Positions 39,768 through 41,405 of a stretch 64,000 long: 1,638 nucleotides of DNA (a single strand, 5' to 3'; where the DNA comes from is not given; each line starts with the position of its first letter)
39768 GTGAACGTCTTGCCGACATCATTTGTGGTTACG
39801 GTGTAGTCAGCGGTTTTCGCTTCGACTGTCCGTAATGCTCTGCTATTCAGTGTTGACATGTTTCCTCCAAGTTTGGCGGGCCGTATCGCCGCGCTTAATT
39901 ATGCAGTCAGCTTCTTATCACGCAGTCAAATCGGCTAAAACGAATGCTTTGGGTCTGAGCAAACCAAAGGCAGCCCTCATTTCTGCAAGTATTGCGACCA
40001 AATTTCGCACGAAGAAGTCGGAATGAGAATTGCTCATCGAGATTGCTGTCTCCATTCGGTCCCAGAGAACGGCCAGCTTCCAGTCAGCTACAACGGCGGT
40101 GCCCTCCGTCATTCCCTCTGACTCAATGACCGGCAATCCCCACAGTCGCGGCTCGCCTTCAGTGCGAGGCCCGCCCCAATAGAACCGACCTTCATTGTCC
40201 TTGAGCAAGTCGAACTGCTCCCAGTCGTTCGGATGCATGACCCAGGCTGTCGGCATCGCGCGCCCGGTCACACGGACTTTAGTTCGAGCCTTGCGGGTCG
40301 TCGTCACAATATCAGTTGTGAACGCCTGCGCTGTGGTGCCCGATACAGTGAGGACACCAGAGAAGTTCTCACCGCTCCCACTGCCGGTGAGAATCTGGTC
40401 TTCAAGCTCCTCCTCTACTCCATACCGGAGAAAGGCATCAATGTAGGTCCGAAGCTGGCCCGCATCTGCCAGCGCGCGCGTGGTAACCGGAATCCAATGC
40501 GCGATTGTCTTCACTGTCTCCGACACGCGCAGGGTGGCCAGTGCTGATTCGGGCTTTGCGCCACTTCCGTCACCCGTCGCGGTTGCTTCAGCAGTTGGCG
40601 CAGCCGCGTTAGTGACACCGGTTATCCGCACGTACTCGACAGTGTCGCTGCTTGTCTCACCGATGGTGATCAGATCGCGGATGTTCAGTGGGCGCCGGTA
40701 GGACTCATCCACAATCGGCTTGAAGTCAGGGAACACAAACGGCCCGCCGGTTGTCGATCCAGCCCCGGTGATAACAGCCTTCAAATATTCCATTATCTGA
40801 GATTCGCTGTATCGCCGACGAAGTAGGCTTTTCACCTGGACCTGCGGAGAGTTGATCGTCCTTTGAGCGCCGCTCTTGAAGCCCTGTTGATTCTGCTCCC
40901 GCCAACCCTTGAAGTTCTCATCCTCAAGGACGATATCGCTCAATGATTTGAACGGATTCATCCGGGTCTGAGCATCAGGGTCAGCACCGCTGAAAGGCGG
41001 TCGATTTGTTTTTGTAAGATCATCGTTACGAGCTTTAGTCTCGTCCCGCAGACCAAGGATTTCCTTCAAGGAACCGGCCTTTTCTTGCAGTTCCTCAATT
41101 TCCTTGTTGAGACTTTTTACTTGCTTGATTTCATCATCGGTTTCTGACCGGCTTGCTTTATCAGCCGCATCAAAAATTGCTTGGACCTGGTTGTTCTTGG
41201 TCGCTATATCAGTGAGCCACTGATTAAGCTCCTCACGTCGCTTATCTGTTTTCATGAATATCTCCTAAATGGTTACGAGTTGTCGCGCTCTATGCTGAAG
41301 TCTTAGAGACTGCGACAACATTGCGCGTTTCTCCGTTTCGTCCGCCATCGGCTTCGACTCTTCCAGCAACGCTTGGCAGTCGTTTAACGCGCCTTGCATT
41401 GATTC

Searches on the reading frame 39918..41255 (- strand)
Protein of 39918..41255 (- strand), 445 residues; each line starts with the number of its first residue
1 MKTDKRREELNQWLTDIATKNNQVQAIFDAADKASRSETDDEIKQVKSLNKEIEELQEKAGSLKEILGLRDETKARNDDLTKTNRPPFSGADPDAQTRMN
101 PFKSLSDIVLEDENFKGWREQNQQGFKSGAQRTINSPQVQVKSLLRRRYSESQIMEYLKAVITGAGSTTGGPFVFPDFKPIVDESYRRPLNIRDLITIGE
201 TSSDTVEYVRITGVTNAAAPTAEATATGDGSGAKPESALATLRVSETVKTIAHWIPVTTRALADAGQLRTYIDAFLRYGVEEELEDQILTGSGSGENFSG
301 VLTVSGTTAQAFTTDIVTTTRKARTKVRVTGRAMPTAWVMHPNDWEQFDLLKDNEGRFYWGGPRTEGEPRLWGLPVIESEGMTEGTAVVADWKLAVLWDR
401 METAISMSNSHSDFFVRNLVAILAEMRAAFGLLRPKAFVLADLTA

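Call 38: search_protein_families(library=phrogs, proteins=[window:39918-41255:-], max_evalue=0.00001)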
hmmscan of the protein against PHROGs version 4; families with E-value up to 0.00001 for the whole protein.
window:39918-41255:- (445 aa): 3 families
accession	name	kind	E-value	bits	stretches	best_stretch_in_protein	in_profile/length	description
phrog_10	-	head and packaging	4.1e-65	222.1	1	9-445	264-637/752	major head protein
phrog_617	-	head and packaging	1.5e-13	51.6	1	232-441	404-621/626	major head protein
phrog_2263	-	head and packaging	5.8e-10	39.7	1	167-444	271-544/551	major head protein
